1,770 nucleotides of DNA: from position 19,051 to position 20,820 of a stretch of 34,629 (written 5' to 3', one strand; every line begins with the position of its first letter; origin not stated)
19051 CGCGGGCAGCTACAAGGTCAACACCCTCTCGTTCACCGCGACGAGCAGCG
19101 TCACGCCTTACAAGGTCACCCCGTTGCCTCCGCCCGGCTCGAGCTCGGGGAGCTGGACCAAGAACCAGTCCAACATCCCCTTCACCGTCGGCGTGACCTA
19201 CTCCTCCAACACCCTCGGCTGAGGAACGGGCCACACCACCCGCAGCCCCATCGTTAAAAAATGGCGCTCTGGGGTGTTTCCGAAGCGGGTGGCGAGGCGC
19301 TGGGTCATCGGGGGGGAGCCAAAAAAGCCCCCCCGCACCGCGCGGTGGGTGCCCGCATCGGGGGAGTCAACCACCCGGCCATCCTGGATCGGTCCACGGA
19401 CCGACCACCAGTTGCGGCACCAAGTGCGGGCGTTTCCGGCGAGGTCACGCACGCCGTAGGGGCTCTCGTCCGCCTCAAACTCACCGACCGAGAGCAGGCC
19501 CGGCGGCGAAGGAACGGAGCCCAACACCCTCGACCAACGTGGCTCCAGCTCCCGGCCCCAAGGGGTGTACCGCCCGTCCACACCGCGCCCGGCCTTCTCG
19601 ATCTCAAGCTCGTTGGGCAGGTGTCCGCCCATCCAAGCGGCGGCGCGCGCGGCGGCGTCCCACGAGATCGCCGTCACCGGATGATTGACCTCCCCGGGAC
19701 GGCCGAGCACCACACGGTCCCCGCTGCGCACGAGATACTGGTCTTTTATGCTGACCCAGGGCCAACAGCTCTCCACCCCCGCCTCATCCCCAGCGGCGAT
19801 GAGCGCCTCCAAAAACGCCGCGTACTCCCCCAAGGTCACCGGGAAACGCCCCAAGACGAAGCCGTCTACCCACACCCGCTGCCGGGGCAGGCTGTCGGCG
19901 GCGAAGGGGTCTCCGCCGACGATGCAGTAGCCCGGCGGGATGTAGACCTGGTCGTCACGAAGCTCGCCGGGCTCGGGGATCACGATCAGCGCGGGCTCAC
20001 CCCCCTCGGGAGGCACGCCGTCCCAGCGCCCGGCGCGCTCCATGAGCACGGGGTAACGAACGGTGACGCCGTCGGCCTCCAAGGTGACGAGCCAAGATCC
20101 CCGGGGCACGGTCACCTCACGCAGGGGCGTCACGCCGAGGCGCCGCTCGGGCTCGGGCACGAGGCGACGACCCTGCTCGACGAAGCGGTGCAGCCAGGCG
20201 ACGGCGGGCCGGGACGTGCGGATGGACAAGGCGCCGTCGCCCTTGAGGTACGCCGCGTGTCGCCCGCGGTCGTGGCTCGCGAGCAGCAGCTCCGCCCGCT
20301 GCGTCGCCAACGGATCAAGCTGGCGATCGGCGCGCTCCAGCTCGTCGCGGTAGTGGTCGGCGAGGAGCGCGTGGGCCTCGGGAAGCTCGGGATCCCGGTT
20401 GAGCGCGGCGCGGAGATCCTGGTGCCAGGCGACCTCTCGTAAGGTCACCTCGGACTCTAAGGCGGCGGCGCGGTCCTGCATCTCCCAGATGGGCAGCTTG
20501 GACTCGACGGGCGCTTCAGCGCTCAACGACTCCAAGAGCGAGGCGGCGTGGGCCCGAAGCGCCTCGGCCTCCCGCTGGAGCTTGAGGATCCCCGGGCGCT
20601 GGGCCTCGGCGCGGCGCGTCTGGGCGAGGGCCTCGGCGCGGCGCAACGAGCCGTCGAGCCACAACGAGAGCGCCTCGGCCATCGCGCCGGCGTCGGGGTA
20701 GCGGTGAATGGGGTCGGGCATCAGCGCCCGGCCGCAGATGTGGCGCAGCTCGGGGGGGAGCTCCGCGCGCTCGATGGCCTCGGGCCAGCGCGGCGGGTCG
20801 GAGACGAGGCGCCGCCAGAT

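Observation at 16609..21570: FHA protein, caspase-family protease and Ser/Thr kinase::FGE fusion form a compact signalling cluster with convergently overlapping 3' ends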

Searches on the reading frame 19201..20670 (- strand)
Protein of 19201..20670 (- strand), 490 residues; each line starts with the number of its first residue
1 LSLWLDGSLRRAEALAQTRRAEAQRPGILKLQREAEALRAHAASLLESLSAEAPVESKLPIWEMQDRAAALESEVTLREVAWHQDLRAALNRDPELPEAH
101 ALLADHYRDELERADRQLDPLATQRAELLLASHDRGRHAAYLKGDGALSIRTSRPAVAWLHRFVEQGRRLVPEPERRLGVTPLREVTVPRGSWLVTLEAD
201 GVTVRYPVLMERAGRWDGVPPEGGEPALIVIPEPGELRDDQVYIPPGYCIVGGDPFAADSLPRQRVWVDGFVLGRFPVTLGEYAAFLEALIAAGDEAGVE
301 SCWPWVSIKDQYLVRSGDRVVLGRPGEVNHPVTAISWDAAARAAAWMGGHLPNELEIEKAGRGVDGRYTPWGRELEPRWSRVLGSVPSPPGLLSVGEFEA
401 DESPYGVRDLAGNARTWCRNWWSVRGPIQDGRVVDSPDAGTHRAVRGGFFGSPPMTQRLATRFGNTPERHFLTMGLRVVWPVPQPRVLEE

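Call 65: find_homologous_proteins(query=window:19201-20670:-, max_evalue=1e-10)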
Query window:19201-20670:- (490 aa): 249 proteins with E <= 1e-10 among 8000 candidates; the best 120 are listed.
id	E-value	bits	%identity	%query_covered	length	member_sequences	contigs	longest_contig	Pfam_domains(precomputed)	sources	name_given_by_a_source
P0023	0.0e+0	1111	100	100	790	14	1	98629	PF07714.24,PF00069.32,PF03781.23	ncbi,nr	ncbi:MAG: SUMF1/EgtB/PvdO family nonheme iron enzyme [Deltaproteobacteria bacterium]|nr:SUMF1/EgtB/P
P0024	7.6e-279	944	84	100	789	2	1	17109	PF07714.24,PF00069.32,PF03781.23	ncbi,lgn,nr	ncbi:bifunctional serine/threonine-protein kinase/formylglycine-generating enzyme family protein [My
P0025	9.7e-276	934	83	100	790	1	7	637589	PF07714.24,PF00069.32,PF03781.23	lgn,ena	-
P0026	1.9e-273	926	84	100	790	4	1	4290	PF07714.24,PF00069.32,PF03781.23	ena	-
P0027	5.0e-183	628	61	98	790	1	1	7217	PF07714.24,PF00069.32,PF03781.23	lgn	-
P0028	2.4e-181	622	63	97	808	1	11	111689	PF07714.24,PF00069.32,PF03781.23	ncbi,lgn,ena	-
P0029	1.4e-172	593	60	99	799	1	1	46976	PF07714.24,PF00069.32,PF03781.23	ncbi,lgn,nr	ncbi:MAG: bifunctional serine/threonine-protein kinase/formylglycine-generating enzyme family protei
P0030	7.8e-169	581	59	99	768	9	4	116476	PF07714.24,PF00069.32,PF03781.23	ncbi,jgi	jgi:formylglycine-generating enzyme required for sulfatase activity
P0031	5.0e-162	558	56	98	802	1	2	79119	PF07714.24,PF00069.32,PF03781.23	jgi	-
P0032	1.7e-160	553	57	99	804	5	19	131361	PF07714.24,PF00069.32,PF03781.23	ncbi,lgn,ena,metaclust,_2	metaclust:\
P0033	1.5e-159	550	57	98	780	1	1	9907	PF07714.24,PF00069.32,PF03781.23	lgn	-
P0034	2.7e-154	533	55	97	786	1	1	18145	PF07714.24,PF00069.32,PF03781.23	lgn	-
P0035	5.3e-142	492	54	97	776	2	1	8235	PF07714.24,PF00069.32,PF03781.23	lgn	-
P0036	5.1e-115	403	46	98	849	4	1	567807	PF07714.24,PF00069.32,PF03781.23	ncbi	-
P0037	2.0e-111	391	45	98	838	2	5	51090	PF07714.24,PF00069.32,PF03781.23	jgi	jgi:serine/threonine-protein kinase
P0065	2.9e-103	365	46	98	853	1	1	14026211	PF07714.24,PF00069.32,PF03781.23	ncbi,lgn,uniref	ncbi:SUMF1/EgtB/PvdO family nonheme iron enzyme [Sorangium sp. So ce1078]|uniref:bifunctional serine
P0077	1.5e-101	359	45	98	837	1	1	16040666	PF07714.24,PF00069.32,PF03781.23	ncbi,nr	ncbi:serine/threonine protein kinase [Minicystis rosea]|nr:serine/threonine protein kinase [Minicyst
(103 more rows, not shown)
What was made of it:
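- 19198..21570 (-): Ser/Thr kinase::FGE-like sensor gene, 790 aa. Orthologues are 54-100% identical, with a large paralogous family at 40-46% identity (call 65).
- Kinase::FGE paralogues are many in Sorangium and Polyangium (call 65).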

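Call 66: find_encoding_contigs(protein=P0028, flank=7000, max_places=2)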
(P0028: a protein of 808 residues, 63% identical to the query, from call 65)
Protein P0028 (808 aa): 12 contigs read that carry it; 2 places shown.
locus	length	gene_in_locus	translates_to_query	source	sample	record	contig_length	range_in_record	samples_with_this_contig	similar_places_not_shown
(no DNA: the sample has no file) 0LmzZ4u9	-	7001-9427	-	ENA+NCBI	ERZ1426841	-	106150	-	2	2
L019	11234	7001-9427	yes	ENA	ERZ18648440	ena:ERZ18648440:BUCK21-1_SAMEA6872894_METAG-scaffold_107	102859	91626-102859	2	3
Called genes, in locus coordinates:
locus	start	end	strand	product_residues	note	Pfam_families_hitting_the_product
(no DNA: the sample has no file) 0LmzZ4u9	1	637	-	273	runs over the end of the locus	PF03705:CheR_N (weak), PF13489:Methyltransf_23 (faint), PF01739:CheR, PF08241:Methyltransf_11 (weak), PF08242:Methyltransf_12 (weak), PF13649:Methyltransf_25 (faint)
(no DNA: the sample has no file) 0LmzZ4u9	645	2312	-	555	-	PF00015:MCPsignal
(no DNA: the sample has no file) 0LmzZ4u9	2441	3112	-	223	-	-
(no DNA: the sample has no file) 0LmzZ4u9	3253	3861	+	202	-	PF00719:Pyrophosphatase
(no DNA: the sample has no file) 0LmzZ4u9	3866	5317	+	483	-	PF01656:CbiA, PF13500:AAA_26, PF07685:GATase_3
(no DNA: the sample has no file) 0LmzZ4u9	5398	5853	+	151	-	-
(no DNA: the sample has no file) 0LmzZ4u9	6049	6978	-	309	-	PF16697:Yop-YscD_cpl, PF00498:FHA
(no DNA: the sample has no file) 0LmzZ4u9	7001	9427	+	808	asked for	PF00069:Pkinase, PF07714:PK_Tyr_Ser-Thr, PF03781:FGE-sulfatase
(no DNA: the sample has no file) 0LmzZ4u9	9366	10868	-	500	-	-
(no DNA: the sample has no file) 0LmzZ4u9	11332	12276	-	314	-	PF01370:Epimerase, PF13460:NAD_binding_10 (weak)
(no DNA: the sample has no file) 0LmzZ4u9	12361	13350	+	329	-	PF00126:HTH_1, PF03466:LysR_substrate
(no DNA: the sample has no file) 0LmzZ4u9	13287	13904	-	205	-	PF00440:TetR_N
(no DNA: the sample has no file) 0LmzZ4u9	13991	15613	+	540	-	PF00083:Sugar_tr, PF07690:MFS_1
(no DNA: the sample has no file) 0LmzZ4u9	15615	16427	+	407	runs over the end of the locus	PF25917:BSH_RND, PF25919:BSH_CusB (weak), PF25954:Beta-barrel_RND_2 (faint), PF25963:Beta-barrel_AAEA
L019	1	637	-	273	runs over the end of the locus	PF03705:CheR_N (weak), PF13489:Methyltransf_23 (faint), PF01739:CheR, PF08241:Methyltransf_11 (weak), PF08242:Methyltransf_12 (weak), PF13649:Methyltransf_25 (faint)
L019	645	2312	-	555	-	PF00015:MCPsignal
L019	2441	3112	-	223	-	-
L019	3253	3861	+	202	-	PF00719:Pyrophosphatase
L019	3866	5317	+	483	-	PF01656:CbiA, PF13500:AAA_26, PF07685:GATase_3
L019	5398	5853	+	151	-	-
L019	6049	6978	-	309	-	PF16697:Yop-YscD_cpl, PF00498:FHA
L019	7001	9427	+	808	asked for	PF00069:Pkinase, PF07714:PK_Tyr_Ser-Thr, PF03781:FGE-sulfatase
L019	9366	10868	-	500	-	-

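Call 67: find_encoding_contigs(protein=P0031, flank=7000, max_places=2)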
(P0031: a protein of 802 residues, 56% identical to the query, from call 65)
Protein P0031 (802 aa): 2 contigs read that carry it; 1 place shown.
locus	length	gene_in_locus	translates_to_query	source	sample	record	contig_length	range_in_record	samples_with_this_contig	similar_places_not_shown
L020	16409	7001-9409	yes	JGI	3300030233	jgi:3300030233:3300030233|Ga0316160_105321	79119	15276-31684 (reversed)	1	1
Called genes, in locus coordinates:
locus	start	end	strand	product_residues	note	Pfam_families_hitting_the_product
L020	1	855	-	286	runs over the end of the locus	PF20243:MbnP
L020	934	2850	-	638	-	PF04055:Radical_SAM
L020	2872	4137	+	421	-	PF07995:GSDH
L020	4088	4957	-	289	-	-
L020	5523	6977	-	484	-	PF00884:Sulfatase, PF01663:Phosphodiest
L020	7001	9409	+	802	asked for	PF00069:Pkinase, PF07714:PK_Tyr_Ser-Thr, PF03781:FGE-sulfatase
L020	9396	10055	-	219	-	-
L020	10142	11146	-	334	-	PF00561:Abhydrolase_1, PF12146:Hydrolase_4, PF12697:Abhydrolase_6, PF12146:Hydrolase_4 (weak)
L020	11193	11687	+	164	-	PF06172:Cupin_5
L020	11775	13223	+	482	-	-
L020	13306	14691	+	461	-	-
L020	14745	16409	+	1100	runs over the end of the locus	PF00930:DPPIV_N (faint), PF26549:Tricorn_N, PF26550:Tricorn_2nd, PF07676:PD40, PF01979:Amidohydro_1, PF07969:Amidohydro_3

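Call 68: find_encoding_contigs(protein=P0032, flank=7000, max_places=2)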
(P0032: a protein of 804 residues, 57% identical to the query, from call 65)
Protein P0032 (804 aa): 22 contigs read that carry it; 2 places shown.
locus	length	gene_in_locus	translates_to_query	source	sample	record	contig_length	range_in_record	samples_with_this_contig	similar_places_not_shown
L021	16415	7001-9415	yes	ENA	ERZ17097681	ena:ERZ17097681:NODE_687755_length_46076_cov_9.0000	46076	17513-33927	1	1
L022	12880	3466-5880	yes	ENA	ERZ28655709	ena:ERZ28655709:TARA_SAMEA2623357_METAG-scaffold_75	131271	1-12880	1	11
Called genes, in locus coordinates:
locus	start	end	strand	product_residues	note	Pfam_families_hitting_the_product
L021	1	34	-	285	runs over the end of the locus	PF20243:MbnP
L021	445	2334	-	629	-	PF04055:Radical_SAM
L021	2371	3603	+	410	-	PF07995:GSDH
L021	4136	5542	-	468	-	-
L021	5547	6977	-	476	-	PF00884:Sulfatase, PF01663:Phosphodiest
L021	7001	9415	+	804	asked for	PF00069:Pkinase, PF07714:PK_Tyr_Ser-Thr, PF03781:FGE-sulfatase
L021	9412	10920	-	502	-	-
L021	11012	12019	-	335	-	PF00561:Abhydrolase_1, PF12146:Hydrolase_4, PF12697:Abhydrolase_6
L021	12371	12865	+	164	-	PF06172:Cupin_5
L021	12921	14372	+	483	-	PF02010:REJ (weak)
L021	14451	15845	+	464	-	-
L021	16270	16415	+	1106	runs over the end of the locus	PF00930:DPPIV_N (faint), PF26549:Tricorn_N, PF26550:Tricorn_2nd, PF07676:PD40, PF01979:Amidohydro_1, PF07969:Amidohydro_3 (weak)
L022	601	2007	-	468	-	-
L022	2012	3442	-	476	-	PF00884:Sulfatase, PF01663:Phosphodiest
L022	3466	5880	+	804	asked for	PF00069:Pkinase, PF07714:PK_Tyr_Ser-Thr, PF03781:FGE-sulfatase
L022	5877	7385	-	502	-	-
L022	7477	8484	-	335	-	PF00561:Abhydrolase_1, PF12146:Hydrolase_4, PF12697:Abhydrolase_6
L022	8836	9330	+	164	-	PF06172:Cupin_5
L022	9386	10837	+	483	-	PF02010:REJ (weak)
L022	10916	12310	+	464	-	-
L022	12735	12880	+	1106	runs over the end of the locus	PF00930:DPPIV_N (faint), PF26549:Tricorn_N, PF26550:Tricorn_2nd, PF07676:PD40, PF01979:Amidohydro_1, PF07969:Amidohydro_3 (weak)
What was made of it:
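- A sulfatase gene lies divergent from the orthologue in L020-L022 (calls 67, 68).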

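Call 70: find_encoding_contigs(protein=P0036, flank=6000, max_places=1)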
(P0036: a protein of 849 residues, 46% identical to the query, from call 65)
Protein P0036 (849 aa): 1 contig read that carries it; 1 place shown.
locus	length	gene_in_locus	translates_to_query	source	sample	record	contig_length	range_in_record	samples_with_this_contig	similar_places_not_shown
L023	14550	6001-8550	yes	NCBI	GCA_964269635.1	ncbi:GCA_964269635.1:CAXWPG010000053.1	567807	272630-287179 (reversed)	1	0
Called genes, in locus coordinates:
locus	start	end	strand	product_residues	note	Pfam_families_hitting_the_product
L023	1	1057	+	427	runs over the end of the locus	PF13098:Thioredoxin_2 (faint), PF13462:Thioredoxin_4, PF01323:DSBA, PF13743:Thioredoxin_5 (faint), PF13462:Thioredoxin_4, PF01323:DSBA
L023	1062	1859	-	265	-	PF01522:Polysacc_deac_1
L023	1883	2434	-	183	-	-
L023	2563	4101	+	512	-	PF03062:MBOAT, PF13813:MBOAT_2 (faint)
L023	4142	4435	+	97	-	-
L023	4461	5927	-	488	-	PF00158:Sigma54_activat, PF01078:Mg_chelatase (faint), PF14532:Sigma54_activ_2, PF07728:AAA_5 (faint), PF25601:AAA_lid_14 (weak)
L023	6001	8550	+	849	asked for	PF00069:Pkinase, PF07714:PK_Tyr_Ser-Thr, PF03781:FGE-sulfatase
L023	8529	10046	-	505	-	PF00656:Peptidase_C14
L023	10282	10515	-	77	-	-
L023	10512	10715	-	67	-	-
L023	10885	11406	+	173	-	PF00037:Fer4 (weak), PF13187:Fer4_9, PF00037:Fer4, PF14697:Fer4_21, PF12838:Fer4_7, PF00037:Fer4, PF14697:Fer4_21, PF12838:Fer4_7, +11 more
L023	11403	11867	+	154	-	-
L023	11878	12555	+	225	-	-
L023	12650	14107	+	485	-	-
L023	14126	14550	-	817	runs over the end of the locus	PF00496:SBP_bac_5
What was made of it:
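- Two lineages keep the kinase-caspase pair without a local FHA-X (calls 67, 68, 70), so transcription through FHA-X cannot be the only link between kinase and caspase. The kinase-caspase pair persists without FHA-X (calls 68, 70).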

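Call 71: find_encoding_contigs(protein=P0077, flank=6000, max_places=1)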
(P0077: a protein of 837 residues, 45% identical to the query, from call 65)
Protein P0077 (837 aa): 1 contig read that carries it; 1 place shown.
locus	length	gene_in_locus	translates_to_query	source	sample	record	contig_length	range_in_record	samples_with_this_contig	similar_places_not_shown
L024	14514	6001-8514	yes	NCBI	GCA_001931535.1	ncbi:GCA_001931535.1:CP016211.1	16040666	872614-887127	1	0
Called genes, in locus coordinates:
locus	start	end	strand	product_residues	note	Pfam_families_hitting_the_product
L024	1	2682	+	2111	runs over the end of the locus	PF24807:WD40_CDC20-Fz (weak), PF25173:Beta-prop_WDR3_1st, PF25174:Beta-prop_THOC3 (faint), PF00514:Arm (faint), PF02985:HEAT (faint), PF13646:HEAT_2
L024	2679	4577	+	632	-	-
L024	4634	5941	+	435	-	PF00078:RVT_1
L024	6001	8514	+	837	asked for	PF00069:Pkinase, PF07714:PK_Tyr_Ser-Thr, PF03781:FGE-sulfatase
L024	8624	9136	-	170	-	-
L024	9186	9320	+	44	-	-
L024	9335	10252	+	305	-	PF16697:Yop-YscD_cpl, PF00498:FHA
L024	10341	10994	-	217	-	PF00702:Hydrolase, PF12710:HAD, PF13419:HAD_2, PF13242:Hydrolase_like (weak)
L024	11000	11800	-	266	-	-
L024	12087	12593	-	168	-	PF07883:Cupin_2, PF05899:Cupin_3 (weak)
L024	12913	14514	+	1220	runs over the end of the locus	PF13424:TPR_12 (faint), PF00004:AAA (weak), PF00158:Sigma54_activat, PF07728:AAA_5 (weak), PF14532:Sigma54_activ_2, PF25601:AAA_lid_14, PF02954:HTH_8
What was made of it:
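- A reverse transcriptase lies next to the Minicystis paralogue (call 71).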

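Call 74: find_encoding_contigs(protein=P0065, flank=6000, max_places=2)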
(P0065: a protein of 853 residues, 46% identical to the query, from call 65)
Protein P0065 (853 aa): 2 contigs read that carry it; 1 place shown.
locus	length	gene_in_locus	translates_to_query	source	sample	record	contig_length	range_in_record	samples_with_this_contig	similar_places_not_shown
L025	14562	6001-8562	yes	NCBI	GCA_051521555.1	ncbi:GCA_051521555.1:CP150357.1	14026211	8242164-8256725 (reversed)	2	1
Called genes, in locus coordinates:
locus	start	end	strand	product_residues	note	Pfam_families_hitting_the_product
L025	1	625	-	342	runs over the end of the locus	PF03629:SASA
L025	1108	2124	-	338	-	-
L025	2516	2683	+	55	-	-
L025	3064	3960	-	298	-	PF12852:Cupin_6, PF05899:Cupin_3 (weak), PF00165:HTH_AraC (faint), PF12833:HTH_18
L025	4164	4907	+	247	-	PF00106:adh_short, PF01370:Epimerase (weak), PF08659:KR (weak), PF13561:adh_short_C2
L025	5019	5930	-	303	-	PF16697:Yop-YscD_cpl, PF00498:FHA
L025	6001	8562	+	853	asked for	PF00069:Pkinase, PF07714:PK_Tyr_Ser-Thr, PF03781:FGE-sulfatase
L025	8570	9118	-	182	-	-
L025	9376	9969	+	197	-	-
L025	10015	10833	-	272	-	PF02522:Antibiotic_NAT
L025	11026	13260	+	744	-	PF00149:Metallophos (weak), PF02872:5_nucleotid_C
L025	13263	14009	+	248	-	PF08238:Sel1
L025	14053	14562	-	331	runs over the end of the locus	-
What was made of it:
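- In Sorangium and Minicystis, small proteins of 170-182 aa sit convergent to the kinase in the caspase's position (calls 71, 74).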

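Call 87: search_protein_families(library=pfam, proteins=[L023:4461-5927:-, L024:4634-5941:+, L024:8624-9136:-, L025:8570-9118:-, L021:4136-5542:-, L020:9396-10055:-, L023:8529-10046:-, L021:9412-10920:-, L019:9366-10868:-, L024:2679-4577:+], max_evalue=0.01)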
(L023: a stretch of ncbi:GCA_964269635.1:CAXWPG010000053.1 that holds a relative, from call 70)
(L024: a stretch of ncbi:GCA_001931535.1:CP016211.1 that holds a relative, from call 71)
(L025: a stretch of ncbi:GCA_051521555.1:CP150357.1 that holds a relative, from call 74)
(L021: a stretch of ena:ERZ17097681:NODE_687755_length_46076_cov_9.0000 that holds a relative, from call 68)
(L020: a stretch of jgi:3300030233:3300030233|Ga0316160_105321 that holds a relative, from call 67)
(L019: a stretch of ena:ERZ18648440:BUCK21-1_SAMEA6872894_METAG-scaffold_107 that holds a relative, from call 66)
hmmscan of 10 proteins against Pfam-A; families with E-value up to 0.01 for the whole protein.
L023:4461-5927:- (488 aa): 6 families
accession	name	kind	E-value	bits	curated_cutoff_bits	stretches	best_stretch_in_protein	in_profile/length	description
PF00158.32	Sigma54_activat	-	9.7e-39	133.2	20.2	1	167-322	2-158/168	Sigma-54 interaction domain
PF14532.12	Sigma54_activ_2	-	1.1e-11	45.6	25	1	167-315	1-115/138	Sigma-54 interaction domain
PF25601.1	AAA_lid_14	-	3.1e-08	33.8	27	1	333-412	2-68/87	AAA+ ATPase lid domain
PF07728.20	AAA_5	-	2.1e-05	25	22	1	189-321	1-134/139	AAA domain (dynein-related subfamily)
PF01078.27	Mg_chelatase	-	2.3e-05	24.3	20.3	0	246-278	94-126/207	Magnesium chelatase, subunit ChlI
PF02954.25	HTH_8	-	0.00078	19.6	22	0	443-476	9-41/42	Bacterial regulatory protein, Fis family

L024:4634-5941:+ (435 aa): 1 family
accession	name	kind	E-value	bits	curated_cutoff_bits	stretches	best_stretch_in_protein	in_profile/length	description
PF00078.32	RVT_1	-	4.2e-22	79.3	29.6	1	154-367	1-203/205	Reverse transcriptase (RNA-dependent DNA polymerase)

L024:8624-9136:- (170 aa): 0 families

L025:8570-9118:- (182 aa): 0 families

L021:4136-5542:- (468 aa): 0 families

L020:9396-10055:- (219 aa): 0 families

L023:8529-10046:- (505 aa): 1 family
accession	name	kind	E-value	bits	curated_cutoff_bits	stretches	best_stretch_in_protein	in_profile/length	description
PF00656.27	Peptidase_C14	-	3.9e-15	56.6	21.4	1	9-241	3-195/233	Caspase domain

L021:9412-10920:- (502 aa): 0 families

L019:9366-10868:- (500 aa): 0 families

L024:2679-4577:+ (632 aa): 1 family
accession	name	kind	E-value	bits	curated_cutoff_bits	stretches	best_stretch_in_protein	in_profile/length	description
PF04434.22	SWIM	-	0.00036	20.4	19.6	1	505-537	5-33/38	SWIM zinc finger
